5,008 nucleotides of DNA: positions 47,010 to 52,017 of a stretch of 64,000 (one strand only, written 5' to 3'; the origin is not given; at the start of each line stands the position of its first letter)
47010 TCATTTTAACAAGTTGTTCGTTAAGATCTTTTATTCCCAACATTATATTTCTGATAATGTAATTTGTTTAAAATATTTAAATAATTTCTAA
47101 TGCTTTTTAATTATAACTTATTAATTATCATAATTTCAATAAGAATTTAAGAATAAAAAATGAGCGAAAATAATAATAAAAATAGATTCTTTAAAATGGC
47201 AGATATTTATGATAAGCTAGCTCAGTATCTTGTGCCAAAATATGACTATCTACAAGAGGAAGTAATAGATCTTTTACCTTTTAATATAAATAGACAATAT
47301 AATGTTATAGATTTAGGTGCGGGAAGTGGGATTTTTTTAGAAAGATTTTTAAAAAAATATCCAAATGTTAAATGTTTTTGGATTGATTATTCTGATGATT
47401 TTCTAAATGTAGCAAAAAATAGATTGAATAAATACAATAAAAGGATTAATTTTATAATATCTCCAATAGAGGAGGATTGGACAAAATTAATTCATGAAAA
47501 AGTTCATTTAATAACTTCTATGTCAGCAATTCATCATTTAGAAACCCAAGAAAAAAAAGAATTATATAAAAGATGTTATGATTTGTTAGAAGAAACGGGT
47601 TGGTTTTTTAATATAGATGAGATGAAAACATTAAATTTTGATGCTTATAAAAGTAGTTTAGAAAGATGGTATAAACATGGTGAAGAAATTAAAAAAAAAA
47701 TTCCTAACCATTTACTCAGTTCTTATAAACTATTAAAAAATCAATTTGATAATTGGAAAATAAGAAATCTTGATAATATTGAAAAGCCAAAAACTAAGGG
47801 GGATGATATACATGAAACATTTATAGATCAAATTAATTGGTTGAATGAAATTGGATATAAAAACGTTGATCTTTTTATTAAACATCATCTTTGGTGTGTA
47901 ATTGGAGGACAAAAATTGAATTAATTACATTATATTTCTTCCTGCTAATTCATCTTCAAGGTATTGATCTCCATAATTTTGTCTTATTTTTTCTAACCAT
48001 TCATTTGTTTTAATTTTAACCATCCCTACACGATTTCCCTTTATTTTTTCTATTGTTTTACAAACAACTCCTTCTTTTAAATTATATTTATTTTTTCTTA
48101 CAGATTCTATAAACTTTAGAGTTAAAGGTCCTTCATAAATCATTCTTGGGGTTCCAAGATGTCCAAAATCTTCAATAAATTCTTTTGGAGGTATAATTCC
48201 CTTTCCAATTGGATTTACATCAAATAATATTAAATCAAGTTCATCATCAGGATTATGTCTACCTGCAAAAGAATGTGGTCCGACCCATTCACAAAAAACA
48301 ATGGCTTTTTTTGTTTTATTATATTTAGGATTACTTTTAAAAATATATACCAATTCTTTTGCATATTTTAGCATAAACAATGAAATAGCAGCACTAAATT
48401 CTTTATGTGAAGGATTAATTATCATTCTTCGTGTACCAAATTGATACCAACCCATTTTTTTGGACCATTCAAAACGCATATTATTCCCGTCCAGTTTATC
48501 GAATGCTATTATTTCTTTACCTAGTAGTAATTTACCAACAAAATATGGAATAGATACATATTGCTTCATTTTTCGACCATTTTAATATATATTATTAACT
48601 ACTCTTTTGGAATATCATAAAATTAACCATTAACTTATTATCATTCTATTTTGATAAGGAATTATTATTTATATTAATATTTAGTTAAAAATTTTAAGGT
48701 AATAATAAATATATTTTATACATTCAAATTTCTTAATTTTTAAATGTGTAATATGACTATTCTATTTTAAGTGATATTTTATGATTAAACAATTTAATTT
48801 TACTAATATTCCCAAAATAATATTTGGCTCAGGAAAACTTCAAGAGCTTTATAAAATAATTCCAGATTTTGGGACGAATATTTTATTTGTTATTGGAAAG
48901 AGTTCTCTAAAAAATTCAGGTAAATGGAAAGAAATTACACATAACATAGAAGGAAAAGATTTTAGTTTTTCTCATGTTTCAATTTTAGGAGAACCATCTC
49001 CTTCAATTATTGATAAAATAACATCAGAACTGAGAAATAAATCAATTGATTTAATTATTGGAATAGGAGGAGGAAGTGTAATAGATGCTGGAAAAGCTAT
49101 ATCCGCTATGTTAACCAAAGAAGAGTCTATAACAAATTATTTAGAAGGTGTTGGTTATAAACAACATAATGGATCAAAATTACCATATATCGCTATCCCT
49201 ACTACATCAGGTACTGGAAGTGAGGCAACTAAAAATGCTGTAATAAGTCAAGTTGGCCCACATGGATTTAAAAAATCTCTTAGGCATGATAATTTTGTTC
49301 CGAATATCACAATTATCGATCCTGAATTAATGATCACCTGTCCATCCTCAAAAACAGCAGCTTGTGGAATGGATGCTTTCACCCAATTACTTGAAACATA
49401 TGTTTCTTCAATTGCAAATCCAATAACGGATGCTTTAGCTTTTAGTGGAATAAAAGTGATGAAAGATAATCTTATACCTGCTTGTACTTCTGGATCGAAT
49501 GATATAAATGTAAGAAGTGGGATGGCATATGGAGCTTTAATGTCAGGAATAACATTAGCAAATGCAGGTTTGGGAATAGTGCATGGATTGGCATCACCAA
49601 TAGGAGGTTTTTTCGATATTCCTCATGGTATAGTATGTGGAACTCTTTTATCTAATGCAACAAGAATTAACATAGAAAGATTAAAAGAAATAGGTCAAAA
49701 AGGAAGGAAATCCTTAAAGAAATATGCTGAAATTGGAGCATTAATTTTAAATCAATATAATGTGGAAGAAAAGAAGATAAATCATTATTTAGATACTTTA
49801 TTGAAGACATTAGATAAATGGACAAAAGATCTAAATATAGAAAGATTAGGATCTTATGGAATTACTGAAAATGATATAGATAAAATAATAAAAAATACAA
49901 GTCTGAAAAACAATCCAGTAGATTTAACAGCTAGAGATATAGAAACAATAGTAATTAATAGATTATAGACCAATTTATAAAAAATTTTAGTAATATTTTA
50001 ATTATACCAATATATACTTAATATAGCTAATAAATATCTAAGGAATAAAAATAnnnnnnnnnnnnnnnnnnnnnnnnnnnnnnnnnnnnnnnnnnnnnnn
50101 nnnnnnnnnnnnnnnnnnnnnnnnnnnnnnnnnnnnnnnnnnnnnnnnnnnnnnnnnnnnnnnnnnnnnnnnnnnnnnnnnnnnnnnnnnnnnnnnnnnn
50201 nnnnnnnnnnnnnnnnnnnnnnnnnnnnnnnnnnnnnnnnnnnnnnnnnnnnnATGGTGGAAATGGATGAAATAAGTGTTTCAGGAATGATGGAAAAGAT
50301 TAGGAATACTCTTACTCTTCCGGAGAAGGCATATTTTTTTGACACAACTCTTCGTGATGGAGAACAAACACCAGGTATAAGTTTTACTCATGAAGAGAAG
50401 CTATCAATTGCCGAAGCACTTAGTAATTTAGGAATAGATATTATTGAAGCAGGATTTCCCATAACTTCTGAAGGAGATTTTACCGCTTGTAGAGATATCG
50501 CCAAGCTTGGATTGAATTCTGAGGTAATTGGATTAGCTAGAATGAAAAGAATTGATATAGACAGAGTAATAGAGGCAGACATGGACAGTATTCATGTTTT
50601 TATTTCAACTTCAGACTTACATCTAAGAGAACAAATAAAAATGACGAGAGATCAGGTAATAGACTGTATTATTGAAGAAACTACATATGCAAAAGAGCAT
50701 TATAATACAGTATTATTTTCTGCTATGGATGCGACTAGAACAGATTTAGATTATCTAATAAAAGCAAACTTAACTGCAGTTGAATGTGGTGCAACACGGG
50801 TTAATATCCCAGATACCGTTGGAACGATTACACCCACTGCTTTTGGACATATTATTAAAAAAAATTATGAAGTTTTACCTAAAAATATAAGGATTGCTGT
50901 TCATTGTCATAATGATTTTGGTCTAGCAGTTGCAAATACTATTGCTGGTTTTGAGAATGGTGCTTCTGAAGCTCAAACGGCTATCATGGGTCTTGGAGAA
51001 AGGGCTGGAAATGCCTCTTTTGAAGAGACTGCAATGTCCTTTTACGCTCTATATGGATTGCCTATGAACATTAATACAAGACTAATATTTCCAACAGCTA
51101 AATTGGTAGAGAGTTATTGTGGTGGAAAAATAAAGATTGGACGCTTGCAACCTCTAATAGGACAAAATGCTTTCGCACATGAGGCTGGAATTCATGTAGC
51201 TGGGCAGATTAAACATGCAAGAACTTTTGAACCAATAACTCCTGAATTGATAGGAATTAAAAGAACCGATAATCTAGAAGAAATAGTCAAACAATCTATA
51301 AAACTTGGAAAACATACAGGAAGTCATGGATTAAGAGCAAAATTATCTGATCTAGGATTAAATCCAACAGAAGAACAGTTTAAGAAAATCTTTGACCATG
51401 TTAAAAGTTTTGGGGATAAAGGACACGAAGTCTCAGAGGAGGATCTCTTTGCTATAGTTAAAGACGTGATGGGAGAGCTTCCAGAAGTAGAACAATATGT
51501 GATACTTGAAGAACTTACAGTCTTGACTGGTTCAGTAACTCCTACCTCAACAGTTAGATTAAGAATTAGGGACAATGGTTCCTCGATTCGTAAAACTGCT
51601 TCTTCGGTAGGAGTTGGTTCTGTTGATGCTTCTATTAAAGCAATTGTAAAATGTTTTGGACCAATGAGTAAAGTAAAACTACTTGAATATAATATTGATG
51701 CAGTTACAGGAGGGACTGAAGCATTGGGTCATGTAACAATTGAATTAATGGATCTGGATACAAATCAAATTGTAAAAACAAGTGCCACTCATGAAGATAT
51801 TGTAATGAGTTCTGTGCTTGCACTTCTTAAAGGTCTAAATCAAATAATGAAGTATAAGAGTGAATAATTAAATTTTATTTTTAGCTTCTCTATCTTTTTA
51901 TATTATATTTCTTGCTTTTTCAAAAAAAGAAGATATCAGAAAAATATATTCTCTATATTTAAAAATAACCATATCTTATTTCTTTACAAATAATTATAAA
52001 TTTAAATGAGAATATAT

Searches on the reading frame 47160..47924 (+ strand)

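Call 8: search_protein_families(library=pfam, proteins=[window:47160-47924:+], max_evalue=0.001)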
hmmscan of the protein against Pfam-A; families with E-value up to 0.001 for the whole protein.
window:47160-47924:+ (254 aa): 10 families
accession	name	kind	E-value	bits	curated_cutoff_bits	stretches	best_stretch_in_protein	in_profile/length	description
PF13649.12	Methyltransf_25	-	5.2e-14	53.2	27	1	49-147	1-97/97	Methyltransferase domain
PF08242.18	Methyltransf_12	-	2.1e-13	51.2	30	1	50-149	1-98/98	Methyltransferase domain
PF08241.18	Methyltransf_11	-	1.5e-09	38.8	21.2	1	51-150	2-94/95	Methyltransferase domain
PF13847.12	Methyltransf_31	-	2.7e-09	37.3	27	1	44-150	2-108/145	Methyltransferase domain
PF13489.12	Methyltransf_23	-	1.4e-06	28.6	27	1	32-170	10-132/164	Methyltransferase domain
PF05891.18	Methyltransf_PK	-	2.1e-06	27.9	27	1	42-177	52-188/218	AdoMet dependent proline di-methyltransferase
PF00891.24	Methyltransf_2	-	1.6e-05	24.8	22.3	1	41-155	58-168/210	O-methyltransferase domain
PF02353.26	CMAS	-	2.2e-05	24.4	27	1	47-151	64-164/273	Mycolic acid cyclopropane synthetase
PF01795.25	Methyltransf_5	-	5e-05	23.4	27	1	31-103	8-78/309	MraW methylase family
PF05175.20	MTS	-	0.0002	21.5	23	1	45-154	31-141/170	Methyltransferase small domain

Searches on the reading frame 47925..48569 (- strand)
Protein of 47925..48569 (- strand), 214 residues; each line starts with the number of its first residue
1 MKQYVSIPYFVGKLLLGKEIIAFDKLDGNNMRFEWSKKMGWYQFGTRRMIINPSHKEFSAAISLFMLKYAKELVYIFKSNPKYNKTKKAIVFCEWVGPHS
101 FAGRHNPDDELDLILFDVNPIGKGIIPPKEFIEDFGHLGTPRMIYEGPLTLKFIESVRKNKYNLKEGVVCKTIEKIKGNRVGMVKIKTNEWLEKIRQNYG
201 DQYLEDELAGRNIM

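Call 8: search_protein_families(library=pfam, proteins=[window:47925-48569:-], max_evalue=0.001)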
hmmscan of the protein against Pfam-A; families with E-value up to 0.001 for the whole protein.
window:47925-48569:- (214 aa): 1 family
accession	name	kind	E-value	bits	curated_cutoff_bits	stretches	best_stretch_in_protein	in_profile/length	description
PF09414.15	RNA_ligase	-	8e-11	42.8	27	1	19-186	2-170/171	RNA ligase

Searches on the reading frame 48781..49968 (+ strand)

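Call 9: search_protein_families(library=pfam, proteins=[window:48781-49968:+], max_evalue=0.001)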
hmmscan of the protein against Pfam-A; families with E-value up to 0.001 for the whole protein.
window:48781-49968:+ (395 aa): 3 families
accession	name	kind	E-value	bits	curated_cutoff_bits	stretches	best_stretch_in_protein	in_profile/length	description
PF00465.25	Fe-ADH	-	8.2e-42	143.1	31.3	1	12-181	3-168/168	Iron-containing alcohol dehydrogenase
PF25137.1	ADH_Fe_C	-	2.7e-32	112.5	27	1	192-391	1-190/194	Fe-containing alcohol dehydrogenase family, C-terminal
PF13685.12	Fe-ADH_2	-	2.3e-08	34.6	28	1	43-111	30-97/149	Iron-containing alcohol dehydrogenase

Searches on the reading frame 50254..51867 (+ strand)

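Call 9: search_protein_families(library=pfam, proteins=[window:50254-51867:+], max_evalue=0.001)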
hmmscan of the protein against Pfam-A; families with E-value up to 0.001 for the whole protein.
window:50254-51867:+ (537 aa): 3 families
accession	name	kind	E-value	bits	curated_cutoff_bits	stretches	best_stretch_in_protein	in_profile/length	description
PF00682.25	HMGL-like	-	2.2e-78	263.7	29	1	27-285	3-260/260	HMGL-like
PF08502.15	LeuA_dimer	-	2.4e-28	99.1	24.9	1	392-531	1-130/131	LeuA allosteric (dimerisation) domain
PF22617.1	HCS_D2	-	9.2e-21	74.5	27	1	302-390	2-81/82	Homocitrate synthase post-HMGL domain-like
